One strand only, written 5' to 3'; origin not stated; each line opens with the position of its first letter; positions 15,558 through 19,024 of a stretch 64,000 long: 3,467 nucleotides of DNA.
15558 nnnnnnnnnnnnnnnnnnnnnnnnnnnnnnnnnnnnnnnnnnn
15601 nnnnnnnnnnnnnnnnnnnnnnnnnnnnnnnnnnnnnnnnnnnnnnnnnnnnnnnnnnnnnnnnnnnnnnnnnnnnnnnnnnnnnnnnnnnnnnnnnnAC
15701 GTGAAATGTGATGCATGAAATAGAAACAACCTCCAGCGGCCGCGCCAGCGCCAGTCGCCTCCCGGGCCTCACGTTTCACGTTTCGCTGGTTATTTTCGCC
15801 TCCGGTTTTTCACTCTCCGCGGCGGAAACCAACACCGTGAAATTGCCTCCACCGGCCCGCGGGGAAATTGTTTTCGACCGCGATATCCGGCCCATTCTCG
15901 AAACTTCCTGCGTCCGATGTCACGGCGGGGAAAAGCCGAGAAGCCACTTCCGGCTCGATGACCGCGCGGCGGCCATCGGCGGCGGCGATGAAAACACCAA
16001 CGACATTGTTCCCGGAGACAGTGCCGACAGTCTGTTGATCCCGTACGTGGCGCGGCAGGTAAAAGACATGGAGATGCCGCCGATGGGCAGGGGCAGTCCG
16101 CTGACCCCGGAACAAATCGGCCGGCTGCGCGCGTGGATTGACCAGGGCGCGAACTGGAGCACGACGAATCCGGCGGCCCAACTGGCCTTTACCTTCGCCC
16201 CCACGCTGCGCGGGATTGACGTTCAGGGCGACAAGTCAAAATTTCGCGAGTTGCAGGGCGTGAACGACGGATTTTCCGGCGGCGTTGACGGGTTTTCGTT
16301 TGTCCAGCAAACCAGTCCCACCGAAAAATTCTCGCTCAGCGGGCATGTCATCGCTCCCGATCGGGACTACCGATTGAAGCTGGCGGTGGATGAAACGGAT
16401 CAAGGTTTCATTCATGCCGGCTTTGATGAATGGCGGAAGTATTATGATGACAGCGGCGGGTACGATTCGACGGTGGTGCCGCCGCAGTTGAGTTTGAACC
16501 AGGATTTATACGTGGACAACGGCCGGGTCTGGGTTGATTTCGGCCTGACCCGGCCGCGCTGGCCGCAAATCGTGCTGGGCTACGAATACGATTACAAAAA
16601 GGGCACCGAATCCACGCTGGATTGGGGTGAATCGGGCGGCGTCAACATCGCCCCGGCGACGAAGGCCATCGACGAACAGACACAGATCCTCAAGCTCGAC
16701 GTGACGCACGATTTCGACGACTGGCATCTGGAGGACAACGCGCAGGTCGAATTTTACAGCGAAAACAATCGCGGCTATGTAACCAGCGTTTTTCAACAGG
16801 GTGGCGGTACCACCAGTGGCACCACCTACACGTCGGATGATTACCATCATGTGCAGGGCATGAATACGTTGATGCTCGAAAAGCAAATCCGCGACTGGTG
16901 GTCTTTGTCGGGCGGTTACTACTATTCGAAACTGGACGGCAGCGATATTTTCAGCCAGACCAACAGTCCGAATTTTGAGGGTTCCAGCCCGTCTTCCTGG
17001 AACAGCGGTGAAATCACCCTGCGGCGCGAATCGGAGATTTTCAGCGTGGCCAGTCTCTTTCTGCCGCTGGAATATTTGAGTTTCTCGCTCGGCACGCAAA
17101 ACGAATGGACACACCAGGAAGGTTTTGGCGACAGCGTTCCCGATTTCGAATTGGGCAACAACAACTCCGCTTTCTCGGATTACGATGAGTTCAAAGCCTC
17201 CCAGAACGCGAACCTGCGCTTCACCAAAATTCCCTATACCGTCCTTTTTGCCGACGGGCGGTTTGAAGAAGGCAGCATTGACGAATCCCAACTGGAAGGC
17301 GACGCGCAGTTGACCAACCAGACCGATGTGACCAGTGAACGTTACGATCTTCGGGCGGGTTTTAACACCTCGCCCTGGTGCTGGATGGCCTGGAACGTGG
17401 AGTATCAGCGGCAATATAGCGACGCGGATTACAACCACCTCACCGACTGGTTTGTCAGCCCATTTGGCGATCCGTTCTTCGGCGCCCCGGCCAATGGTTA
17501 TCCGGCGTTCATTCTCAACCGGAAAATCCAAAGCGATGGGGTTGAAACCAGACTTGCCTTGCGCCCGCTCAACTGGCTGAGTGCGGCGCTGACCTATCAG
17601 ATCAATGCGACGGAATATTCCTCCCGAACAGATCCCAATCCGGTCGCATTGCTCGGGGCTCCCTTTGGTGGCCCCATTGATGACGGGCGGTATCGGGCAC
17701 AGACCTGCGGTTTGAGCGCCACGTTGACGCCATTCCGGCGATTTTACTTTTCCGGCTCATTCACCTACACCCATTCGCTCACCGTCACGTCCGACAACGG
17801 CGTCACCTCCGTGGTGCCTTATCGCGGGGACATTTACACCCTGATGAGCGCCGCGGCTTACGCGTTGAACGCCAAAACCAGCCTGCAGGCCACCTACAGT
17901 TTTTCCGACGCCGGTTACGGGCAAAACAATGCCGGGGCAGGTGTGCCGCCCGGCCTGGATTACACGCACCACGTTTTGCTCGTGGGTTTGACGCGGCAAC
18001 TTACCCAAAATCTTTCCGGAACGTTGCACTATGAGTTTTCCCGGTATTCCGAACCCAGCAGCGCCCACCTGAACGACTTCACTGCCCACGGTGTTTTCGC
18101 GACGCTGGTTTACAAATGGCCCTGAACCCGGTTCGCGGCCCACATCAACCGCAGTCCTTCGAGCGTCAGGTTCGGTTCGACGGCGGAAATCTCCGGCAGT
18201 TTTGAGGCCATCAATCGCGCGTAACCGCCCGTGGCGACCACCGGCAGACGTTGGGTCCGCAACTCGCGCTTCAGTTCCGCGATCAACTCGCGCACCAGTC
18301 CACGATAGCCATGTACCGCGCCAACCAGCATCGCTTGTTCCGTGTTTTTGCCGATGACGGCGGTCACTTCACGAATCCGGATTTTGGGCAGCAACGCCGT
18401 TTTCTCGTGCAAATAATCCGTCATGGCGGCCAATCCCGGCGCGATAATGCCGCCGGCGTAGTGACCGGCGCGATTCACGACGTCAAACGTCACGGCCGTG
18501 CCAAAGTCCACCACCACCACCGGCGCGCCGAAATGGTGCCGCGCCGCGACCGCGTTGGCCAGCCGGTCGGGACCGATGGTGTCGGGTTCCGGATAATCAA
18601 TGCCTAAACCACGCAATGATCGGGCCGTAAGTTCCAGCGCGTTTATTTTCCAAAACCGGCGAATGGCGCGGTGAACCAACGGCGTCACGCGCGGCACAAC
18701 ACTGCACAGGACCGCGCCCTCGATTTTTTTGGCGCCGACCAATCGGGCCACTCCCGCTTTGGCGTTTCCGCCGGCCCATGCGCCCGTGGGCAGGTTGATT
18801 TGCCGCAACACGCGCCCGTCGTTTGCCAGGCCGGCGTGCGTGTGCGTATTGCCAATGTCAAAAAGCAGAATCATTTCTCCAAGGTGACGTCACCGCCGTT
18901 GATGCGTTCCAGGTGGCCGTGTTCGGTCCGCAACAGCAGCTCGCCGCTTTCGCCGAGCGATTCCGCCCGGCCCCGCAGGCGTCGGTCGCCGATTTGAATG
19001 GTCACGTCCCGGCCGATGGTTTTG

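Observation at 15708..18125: Monohaem cytochrome domain fused in one polypeptide to a roughly 650-aa predicted beta-barrel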

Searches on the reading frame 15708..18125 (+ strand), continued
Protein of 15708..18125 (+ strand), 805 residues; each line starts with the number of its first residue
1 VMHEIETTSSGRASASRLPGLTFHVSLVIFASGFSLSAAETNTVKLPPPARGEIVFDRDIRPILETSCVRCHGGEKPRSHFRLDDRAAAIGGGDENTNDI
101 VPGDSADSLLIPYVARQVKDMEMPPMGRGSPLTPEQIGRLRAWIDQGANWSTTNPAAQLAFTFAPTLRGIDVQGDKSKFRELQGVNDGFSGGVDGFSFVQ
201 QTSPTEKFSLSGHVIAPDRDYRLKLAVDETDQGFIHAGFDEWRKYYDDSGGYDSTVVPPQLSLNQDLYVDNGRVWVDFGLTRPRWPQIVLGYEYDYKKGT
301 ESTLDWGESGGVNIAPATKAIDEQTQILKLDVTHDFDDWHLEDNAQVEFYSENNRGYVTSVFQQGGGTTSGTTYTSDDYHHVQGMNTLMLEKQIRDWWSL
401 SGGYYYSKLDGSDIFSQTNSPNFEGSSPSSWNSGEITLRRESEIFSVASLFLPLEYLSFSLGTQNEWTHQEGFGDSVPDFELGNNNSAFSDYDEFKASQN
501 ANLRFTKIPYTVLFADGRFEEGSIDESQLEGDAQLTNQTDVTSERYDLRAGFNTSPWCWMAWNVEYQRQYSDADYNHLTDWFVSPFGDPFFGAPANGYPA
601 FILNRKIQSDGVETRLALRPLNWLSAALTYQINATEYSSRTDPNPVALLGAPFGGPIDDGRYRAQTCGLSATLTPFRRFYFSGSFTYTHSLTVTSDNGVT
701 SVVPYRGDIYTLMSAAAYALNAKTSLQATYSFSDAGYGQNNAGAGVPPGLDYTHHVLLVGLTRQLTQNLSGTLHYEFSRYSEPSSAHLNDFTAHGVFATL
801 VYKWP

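Call 80: search_protein_families(library=pfam, proteins=[P0155, L081:6941-10249:+, L062:6881-9799:+, L076:6818-10459:+, L072:6851-7321:+], max_evalue=0.001)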
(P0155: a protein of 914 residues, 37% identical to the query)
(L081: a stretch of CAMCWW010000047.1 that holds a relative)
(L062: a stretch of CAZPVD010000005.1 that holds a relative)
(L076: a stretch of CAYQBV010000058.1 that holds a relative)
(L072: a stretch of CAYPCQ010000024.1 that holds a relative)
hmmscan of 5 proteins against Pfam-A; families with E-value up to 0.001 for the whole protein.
P0155 (914 aa): 4 families
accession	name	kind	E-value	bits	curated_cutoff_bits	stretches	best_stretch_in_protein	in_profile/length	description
PF07635.16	PSCyt1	-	2e-29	102.4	22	2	41-95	1-59/59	Planctomycete cytochrome C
PF22297.1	PccH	-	1.4e-05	25.6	24.4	0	166-196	2-33/133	PccH Cytochrome c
PF13442.11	Cytochrome_CBB3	-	1.7e-05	25.5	27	0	171-247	7-68/68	Cytochrome C oxidase, cbb3-type, subunit III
PF11845.13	Tll0287-like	-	0.00084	20.2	24.1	0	125-186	56-112/144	Tll0287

L081:6941-10249:+ (1102 aa): 6 families
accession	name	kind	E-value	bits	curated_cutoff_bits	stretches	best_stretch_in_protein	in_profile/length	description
PF07587.16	PSD1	-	4.7e-87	291.9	28.5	1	824-1079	1-243/244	Protein of unknown function (DUF1553)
PF07583.16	PSCyt2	-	1.5e-80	270.5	29.8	1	167-373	1-208/209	Protein of unknown function (DUF1549)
PF07635.16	PSCyt1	-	5.5e-13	49.8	22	1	50-106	1-56/59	Planctomycete cytochrome C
PF00754.31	F5_F8_type_C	-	5.8e-08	33.3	28.2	1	634-724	2-87/127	F5/8 type C domain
PF13442.11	Cytochrome_CBB3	-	1.5e-05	25.6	27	1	40-124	4-68/68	Cytochrome C oxidase, cbb3-type, subunit III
PF22633.2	F5_F8_type_C_2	-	0.00073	20.5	27.8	0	651-725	2-70/91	NedA-like, galactose-binding domain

L062:6881-9799:+ (972 aa): 5 families
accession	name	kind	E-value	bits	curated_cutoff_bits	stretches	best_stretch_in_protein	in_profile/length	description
PF07587.16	PSD1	-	5.7e-89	298.1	28.5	1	696-948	1-242/244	Protein of unknown function (DUF1553)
PF07583.16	PSCyt2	-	1.1e-86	290.6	29.8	1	193-398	1-208/209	Protein of unknown function (DUF1549)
PF07635.16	PSCyt1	-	1.8e-13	51.3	22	1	78-134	1-56/59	Planctomycete cytochrome C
PF13442.11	Cytochrome_CBB3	-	3.1e-07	31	27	1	67-152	3-68/68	Cytochrome C oxidase, cbb3-type, subunit III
PF00034.26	Cytochrom_C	-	5.2e-07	31.3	21.3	1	71-154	5-88/90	Cytochrome c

L076:6818-10459:+ (1213 aa): 7 families
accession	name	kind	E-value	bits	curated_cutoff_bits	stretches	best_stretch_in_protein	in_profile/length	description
PF07587.16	PSD1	-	1.2e-90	303.6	28.5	1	898-1156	1-243/244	Protein of unknown function (DUF1553)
PF07583.16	PSCyt2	-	7.9e-87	291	29.8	1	330-534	1-206/209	Protein of unknown function (DUF1549)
PF07635.16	PSCyt1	-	2.8e-33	114.8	22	2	89-147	1-59/59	Planctomycete cytochrome C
PF13442.11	Cytochrome_CBB3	-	2.4e-11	44.2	27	1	204-287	4-68/68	Cytochrome C oxidase, cbb3-type, subunit III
PF00034.26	Cytochrom_C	-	9.4e-06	27.3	21.3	0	207-288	5-87/90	Cytochrome c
PF22297.1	PccH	-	1.6e-05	25.4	24.4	0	203-232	3-33/133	PccH Cytochrome c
PF11845.13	Tll0287-like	-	0.00041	21.2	24.1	0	201-231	89-121/144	Tll0287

L072:6851-7321:+ (156 aa): 1 family
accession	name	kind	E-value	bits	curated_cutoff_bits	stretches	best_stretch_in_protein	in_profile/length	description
PF07635.16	PSCyt1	-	2.4e-16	60.5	22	1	74-132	1-59/59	Planctomycete cytochrome C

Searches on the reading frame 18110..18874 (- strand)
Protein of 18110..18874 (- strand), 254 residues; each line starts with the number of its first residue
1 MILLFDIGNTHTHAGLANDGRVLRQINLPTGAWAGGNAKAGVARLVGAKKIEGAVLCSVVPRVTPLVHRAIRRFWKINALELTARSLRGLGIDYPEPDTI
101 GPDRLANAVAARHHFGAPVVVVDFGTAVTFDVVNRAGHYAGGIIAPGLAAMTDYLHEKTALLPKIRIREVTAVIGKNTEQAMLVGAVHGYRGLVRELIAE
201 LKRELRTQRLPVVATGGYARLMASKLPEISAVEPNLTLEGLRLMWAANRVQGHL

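Call 12: search_protein_families(library=pfam, proteins=[window:18110-18874:-], max_evalue=0.001)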
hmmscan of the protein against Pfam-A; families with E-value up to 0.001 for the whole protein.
window:18110-18874:- (254 aa): 1 family
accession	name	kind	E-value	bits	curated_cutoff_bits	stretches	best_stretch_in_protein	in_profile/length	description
PF03309.20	Pan_kinase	-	8.5e-54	183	24.7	1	2-199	1-204/205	Type III pantothenate kinase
